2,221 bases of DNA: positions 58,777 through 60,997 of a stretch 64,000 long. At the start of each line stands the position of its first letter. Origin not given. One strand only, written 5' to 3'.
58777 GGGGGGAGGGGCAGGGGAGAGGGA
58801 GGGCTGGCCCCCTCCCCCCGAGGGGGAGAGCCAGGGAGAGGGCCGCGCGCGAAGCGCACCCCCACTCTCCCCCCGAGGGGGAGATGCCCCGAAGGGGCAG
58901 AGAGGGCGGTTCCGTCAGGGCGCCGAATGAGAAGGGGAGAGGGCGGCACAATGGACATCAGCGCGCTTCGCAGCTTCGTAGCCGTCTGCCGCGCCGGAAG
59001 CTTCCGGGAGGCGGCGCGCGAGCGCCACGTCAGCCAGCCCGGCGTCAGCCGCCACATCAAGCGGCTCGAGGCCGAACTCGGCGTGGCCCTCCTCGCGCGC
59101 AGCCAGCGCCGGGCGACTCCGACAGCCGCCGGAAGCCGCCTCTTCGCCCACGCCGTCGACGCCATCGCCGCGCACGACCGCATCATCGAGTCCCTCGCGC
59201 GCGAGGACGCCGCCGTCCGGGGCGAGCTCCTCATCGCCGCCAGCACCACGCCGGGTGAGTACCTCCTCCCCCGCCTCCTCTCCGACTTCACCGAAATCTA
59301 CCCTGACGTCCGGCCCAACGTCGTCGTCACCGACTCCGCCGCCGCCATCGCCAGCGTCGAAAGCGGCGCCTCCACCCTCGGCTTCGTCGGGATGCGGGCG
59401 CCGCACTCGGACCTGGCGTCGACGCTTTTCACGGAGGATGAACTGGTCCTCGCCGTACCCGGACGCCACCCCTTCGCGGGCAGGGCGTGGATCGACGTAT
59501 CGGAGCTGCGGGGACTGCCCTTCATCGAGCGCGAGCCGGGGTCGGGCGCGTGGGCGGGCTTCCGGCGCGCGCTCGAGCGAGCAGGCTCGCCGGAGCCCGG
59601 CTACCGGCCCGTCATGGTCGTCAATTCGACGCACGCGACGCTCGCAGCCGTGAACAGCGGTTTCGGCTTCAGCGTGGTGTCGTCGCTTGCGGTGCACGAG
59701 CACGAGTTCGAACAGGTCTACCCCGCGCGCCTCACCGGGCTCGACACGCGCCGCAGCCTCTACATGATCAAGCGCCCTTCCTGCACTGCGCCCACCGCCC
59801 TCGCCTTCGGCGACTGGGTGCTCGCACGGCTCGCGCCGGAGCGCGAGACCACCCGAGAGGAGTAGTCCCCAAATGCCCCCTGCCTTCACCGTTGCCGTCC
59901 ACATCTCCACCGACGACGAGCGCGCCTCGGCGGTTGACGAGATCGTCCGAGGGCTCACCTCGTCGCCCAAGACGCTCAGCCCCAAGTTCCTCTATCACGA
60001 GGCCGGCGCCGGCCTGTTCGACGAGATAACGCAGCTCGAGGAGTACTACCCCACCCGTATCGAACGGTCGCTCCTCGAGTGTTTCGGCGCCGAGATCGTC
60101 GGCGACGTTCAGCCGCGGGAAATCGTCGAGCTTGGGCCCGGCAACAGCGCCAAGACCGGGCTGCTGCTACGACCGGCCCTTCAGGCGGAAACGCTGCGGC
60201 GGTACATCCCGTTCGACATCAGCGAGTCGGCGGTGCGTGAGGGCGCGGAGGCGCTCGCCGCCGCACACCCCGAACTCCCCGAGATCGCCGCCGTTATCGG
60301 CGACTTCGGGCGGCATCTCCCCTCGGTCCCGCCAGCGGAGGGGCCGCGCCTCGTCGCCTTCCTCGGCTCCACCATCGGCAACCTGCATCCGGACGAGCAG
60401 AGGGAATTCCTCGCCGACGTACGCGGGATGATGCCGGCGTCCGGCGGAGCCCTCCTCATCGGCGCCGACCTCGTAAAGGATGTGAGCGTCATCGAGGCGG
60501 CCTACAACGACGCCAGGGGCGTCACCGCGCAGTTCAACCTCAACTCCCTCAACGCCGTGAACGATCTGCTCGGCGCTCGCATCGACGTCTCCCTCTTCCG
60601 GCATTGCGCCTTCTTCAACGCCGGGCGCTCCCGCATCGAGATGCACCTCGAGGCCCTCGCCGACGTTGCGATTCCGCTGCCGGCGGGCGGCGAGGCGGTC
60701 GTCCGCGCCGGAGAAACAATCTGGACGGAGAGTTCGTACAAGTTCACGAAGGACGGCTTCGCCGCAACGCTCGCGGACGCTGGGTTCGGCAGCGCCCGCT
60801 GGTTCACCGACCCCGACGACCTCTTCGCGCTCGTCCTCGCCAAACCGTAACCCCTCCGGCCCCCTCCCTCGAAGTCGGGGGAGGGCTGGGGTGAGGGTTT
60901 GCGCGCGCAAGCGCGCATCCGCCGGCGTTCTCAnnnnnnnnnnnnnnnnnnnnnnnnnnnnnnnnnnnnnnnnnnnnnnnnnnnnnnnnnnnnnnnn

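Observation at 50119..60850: Extended selenoneine locus: biosynthesis with its own Se importer, regulator, hercynine supply and unexplained tailoring genes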

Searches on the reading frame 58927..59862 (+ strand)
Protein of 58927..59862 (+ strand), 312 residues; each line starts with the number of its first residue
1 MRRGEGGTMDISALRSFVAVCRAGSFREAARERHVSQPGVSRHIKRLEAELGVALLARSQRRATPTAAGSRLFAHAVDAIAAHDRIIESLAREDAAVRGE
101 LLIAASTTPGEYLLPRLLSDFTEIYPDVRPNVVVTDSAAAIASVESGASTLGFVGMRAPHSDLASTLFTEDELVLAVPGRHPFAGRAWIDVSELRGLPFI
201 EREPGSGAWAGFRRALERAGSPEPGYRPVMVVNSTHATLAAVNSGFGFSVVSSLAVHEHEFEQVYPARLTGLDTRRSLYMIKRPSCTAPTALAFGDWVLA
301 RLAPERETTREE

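Call 6: search_protein_families(library=ncbifam, proteins=[window:58927-59862:+], max_evalue=0.00001)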
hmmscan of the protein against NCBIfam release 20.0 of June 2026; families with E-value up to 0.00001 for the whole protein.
seq(312 aa): 47 families (the best 25 are shown)
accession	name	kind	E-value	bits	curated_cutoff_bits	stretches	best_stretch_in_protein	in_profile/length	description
NF040786.1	LysR_Sec_metab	equivalog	6.4e-68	228.9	250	1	9-287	1-282/298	selenium metabolism-associated LysR family transcriptional regulator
TIGR03339.1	phn_lysR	subfamily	1.6e-36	126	341.1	1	14-277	2-257/279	aminoethylphosphonate catabolism associated LysR family transcriptional regulator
NF040889.1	trans_reg_YeiE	equivalog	2.7e-30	105.6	480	1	13-283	7-270/288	DNA-binding transcriptional regulator YeiE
NF045990.1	TransRegCbbRRhodb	equivalog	1.9e-28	99.4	450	1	11-287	8-284/304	LysR family regulator CbbR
NF047520.1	trans_act_CidR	equivalog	1.2e-27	96.9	415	1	9-200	1-192/292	cidABC operon transcriptional activator CidR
NF045775.1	acetoin_reg_AlsR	exception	1.4e-27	97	430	1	9-265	1-256/290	acetoin biosynthesis transcriptional regulator AlsR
NF053705.1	TransRegGltCGpos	equivalog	3.6e-27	95.4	350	1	9-293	1-284/300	glutamate biosynthesis transcriptional regulator GltC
NF008095.0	PRK10837.1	subfamily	5.5e-26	91.5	281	1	13-282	7-269/290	LysR family transcriptional regulator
NF008722.0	PRK11716.1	equivalog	1.3e-25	90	246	1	9-179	1-172/293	HTH-type transcriptional activator IlvY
NF008239.0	PRK11013.1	equivalog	9.4e-24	84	288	1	16-263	11-255/309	LysR family transcriptional regulator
NF052633.1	LysR_TF_PsrA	exception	2e-23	82.8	540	1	9-284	5-277/297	L-proline-binding transcription factor PsrA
NF041036.1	decaheme_TF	subfamily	3.3e-23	82.6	210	1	9-278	1-271/301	multiheme cytochrome-associated LysR family transcriptional regulator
TIGR03418.1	chol_sulf_TF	equivalog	6.1e-23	81.3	324.8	1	10-227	2-216/291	choline sulfate utilization transcriptional regulator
NF008361.0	PRK11151.1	equivalog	1.3e-21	77.2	329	1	9-284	1-274/305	DNA-binding transcriptional regulator OxyR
NF008416.0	PRK11242.1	equivalog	2.1e-21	76.5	277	1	13-200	5-193/300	transcriptional regulator CynR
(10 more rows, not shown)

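Call 7: search_protein_families(library=pfam, proteins=[window:58927-59862:+], max_evalue=0.00001)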
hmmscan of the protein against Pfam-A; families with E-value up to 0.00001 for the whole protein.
seq(312 aa): 2 families
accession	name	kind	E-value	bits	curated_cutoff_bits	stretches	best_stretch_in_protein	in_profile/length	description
PF03466.25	LysR_substrate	-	3.4e-38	131.6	28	1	97-302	4-208/209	LysR substrate binding domain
PF00126.33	HTH_1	-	5.4e-22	77.9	26.6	1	12-69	2-59/60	Bacterial regulatory helix-turn-helix protein, lysR family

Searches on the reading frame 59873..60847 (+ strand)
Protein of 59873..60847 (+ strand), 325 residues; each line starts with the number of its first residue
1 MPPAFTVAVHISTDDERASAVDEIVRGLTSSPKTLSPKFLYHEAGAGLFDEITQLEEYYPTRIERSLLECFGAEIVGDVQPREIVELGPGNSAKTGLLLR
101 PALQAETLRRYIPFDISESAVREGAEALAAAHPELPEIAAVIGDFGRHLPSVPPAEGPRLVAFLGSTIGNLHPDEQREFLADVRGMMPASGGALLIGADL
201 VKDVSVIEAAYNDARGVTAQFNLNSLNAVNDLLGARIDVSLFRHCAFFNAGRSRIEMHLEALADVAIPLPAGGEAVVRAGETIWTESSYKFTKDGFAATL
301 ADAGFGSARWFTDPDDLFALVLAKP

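Call 6: search_protein_families(library=ncbifam, proteins=[window:59873-60847:+], max_evalue=0.00001)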
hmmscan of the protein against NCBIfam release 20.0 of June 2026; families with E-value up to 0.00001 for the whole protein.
seq(325 aa): 2 families
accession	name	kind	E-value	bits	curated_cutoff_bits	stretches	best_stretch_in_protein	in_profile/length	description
TIGR03438.1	egtD_ergothio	equivalog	1.7e-94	316.4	290.9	1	21-322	3-300/301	L-histidine N(alpha)-methyltransferase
TIGR03439.1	methyl_EasF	subfamily_domain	9.8e-46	156.1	205.55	1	10-319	3-318/321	EasF family methyltransferase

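Call 7: search_protein_families(library=pfam, proteins=[window:59873-60847:+], max_evalue=0.00001)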
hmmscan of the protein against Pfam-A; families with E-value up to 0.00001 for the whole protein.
seq(325 aa): 1 family
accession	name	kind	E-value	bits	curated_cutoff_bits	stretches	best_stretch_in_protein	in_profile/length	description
PF10017.15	Methyltransf_33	-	3.8e-95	318.9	23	1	22-324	3-303/304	Histidine-specific methyltransferase, SAM-dependent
